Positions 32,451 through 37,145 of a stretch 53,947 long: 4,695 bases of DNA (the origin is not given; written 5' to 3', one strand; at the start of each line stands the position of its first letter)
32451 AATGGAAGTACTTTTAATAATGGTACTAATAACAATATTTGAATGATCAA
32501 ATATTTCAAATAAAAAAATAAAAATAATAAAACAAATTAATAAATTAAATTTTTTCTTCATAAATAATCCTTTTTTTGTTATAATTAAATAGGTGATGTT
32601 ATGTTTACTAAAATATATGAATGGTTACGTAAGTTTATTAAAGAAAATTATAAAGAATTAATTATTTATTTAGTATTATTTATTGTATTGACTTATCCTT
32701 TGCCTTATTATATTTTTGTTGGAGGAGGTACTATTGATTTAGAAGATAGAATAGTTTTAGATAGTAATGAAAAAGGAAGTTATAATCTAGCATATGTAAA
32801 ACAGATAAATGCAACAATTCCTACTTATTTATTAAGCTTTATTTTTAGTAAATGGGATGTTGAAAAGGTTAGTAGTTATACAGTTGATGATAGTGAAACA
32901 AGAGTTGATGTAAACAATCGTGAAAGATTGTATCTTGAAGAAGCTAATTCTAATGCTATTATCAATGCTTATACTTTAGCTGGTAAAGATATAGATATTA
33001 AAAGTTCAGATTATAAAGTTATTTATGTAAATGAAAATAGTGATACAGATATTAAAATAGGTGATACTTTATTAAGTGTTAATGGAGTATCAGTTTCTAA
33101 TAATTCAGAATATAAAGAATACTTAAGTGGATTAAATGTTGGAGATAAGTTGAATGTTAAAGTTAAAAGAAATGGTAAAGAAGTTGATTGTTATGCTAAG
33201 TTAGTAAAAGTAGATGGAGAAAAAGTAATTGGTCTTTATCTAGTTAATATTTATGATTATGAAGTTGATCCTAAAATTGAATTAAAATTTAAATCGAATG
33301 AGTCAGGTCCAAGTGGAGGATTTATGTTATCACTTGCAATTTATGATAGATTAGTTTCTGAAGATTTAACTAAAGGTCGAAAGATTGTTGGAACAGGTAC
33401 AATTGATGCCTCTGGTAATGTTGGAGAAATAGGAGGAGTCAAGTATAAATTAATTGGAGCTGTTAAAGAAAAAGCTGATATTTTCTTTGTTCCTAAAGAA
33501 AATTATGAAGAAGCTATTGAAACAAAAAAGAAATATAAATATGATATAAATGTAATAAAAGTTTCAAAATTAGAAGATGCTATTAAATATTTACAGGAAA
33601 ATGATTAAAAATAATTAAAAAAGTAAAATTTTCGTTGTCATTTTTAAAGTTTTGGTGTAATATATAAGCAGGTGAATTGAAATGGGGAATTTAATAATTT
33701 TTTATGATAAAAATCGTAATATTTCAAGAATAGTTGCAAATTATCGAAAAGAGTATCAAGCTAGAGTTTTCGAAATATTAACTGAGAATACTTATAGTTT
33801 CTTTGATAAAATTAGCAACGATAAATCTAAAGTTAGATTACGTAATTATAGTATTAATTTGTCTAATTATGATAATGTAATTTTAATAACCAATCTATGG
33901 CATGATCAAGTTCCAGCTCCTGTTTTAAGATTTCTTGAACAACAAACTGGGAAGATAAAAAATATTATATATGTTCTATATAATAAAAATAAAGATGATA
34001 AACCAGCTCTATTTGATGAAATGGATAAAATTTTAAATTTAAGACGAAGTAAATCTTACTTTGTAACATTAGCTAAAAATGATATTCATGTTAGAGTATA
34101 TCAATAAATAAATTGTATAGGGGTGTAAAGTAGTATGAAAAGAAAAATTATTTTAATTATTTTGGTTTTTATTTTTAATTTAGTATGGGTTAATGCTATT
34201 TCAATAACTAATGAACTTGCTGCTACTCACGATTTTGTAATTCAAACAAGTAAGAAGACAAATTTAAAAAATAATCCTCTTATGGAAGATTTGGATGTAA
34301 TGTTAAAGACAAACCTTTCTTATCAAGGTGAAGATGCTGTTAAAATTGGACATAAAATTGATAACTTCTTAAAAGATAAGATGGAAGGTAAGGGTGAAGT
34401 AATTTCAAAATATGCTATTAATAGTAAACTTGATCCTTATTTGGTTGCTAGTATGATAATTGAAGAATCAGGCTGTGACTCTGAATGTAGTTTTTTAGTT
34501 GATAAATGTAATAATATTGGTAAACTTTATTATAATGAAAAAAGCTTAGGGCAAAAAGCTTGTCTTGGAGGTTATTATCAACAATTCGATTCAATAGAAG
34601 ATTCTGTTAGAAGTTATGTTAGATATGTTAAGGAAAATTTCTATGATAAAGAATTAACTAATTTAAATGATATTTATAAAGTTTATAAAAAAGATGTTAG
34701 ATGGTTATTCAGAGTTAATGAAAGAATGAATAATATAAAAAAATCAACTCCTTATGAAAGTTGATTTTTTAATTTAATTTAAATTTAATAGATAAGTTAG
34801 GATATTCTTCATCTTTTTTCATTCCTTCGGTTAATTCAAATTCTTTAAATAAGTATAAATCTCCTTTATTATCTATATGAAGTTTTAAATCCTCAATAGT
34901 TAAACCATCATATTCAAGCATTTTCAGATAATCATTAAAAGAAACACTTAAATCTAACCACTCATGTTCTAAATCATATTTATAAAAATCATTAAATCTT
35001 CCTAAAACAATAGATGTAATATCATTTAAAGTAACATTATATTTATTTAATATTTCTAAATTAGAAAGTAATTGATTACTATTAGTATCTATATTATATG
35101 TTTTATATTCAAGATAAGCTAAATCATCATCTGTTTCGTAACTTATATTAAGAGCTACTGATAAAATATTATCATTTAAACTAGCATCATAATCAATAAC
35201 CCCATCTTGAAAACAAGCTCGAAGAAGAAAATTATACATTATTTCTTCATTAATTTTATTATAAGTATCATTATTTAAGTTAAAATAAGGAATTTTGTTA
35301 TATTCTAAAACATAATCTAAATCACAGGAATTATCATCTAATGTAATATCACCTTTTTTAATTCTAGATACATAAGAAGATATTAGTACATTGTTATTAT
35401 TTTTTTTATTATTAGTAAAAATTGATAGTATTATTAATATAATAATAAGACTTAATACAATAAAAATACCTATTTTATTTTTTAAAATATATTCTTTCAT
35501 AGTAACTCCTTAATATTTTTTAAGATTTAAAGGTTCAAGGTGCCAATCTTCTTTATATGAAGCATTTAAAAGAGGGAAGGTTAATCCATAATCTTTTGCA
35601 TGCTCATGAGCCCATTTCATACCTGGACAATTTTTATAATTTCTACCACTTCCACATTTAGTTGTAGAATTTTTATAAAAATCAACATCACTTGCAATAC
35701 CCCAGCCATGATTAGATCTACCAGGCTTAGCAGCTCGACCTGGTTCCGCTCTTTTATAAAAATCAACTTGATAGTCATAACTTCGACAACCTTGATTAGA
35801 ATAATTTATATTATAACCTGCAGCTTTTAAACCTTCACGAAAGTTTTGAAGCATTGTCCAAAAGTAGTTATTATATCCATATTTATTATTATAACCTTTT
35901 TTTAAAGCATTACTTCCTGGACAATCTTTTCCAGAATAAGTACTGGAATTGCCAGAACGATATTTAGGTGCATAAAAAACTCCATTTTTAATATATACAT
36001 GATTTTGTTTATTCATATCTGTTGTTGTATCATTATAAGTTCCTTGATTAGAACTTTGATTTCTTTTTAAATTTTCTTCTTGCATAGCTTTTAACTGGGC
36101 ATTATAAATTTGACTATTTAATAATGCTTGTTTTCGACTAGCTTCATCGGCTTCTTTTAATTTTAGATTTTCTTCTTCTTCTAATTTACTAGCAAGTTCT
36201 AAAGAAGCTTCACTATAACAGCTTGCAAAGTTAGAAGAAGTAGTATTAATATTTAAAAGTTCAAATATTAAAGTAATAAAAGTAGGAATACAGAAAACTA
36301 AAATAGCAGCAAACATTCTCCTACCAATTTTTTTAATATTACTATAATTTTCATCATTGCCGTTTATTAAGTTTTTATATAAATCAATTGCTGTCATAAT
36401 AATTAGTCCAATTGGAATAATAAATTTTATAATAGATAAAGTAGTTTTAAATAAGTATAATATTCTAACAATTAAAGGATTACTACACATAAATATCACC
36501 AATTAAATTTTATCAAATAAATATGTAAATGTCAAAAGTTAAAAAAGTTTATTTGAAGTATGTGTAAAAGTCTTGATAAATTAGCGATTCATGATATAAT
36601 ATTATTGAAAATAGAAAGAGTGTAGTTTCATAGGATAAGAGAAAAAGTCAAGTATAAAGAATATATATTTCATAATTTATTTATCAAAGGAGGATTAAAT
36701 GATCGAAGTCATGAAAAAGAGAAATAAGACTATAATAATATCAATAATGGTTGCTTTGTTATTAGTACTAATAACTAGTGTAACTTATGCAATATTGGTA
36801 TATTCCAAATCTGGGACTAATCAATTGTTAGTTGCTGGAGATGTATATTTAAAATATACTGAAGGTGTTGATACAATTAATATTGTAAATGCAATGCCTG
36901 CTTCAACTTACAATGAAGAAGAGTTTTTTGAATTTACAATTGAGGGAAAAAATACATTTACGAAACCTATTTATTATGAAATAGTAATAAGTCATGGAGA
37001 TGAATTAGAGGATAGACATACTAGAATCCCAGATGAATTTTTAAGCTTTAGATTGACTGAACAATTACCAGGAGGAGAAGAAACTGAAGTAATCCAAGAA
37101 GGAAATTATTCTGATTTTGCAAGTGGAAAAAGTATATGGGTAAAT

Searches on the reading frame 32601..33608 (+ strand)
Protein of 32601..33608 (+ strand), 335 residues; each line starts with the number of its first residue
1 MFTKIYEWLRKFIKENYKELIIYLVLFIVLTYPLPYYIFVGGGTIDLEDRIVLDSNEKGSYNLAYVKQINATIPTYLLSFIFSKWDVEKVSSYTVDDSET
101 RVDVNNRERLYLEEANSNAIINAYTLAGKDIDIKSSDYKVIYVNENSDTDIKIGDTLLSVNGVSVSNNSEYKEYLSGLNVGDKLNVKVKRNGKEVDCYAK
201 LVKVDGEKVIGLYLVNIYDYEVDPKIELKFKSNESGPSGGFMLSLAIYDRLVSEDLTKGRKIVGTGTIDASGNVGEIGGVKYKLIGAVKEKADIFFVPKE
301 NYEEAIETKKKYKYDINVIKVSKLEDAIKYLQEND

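Call 25: search_protein_families(library=pfam, proteins=[window:32601-33608:+], max_evalue=0.001)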
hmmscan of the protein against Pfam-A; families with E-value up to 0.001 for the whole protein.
window:32601-33608:+ (335 aa): 3 families
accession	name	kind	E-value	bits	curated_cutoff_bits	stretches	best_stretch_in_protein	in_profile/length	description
PF05362.19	Lon_C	-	1e-10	42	21.1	1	235-330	108-201/205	Lon protease (S16) C-terminal proteolytic domain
PF13180.12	PDZ_2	-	2.8e-09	37.6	27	1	140-197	16-76/80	PDZ domain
PF17820.7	PDZ_6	-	4.3e-05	23.6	27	1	151-190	16-54/54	PDZ domain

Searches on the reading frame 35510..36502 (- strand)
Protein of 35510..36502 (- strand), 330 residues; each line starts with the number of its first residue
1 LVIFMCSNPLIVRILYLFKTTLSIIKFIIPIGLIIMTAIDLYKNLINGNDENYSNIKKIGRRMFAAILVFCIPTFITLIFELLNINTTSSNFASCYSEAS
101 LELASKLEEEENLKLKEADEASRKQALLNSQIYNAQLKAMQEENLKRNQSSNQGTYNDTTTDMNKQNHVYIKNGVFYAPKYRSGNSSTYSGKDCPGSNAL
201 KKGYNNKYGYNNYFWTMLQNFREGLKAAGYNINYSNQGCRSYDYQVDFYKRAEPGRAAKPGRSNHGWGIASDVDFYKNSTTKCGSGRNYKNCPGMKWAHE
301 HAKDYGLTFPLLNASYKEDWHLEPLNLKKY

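Call 26: search_protein_families(library=pfam, proteins=[window:35510-36502:-], max_evalue=0.001)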
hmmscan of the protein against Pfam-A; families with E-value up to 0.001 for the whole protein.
window:35510-36502:- (330 aa): 1 family
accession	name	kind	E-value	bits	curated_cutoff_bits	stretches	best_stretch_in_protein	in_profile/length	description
PF02557.22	VanY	-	1.8e-09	37.9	25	1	215-322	9-127/132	D-alanyl-D-alanine carboxypeptidase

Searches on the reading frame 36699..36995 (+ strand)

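Call 83: search_protein_families(library=ncbifam, proteins=[window:36699-36995:+], max_evalue=10)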
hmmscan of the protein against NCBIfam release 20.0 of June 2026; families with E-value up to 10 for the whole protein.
seq(99 aa): 4 families
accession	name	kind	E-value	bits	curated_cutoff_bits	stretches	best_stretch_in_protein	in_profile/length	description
TIGR02866.1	CoxB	equivalog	0.048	13.2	147.7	1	7-81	8-86/202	cytochrome c oxidase subunit II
NF042931.1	SAG1386_EF1546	equivalog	0.061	13.4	80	1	6-42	23-59/158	SAG1386/EF1546 family surface-associated protein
NF004285.1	PRK05696.1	equivalog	0.073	12.9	179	1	5-38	14-47/171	flagellar basal body-associated protein FliL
NF049867.1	TP0183_fam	equivalog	0.13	11.2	140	1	5-73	1-73/286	TP0183 family DNA metabolism protein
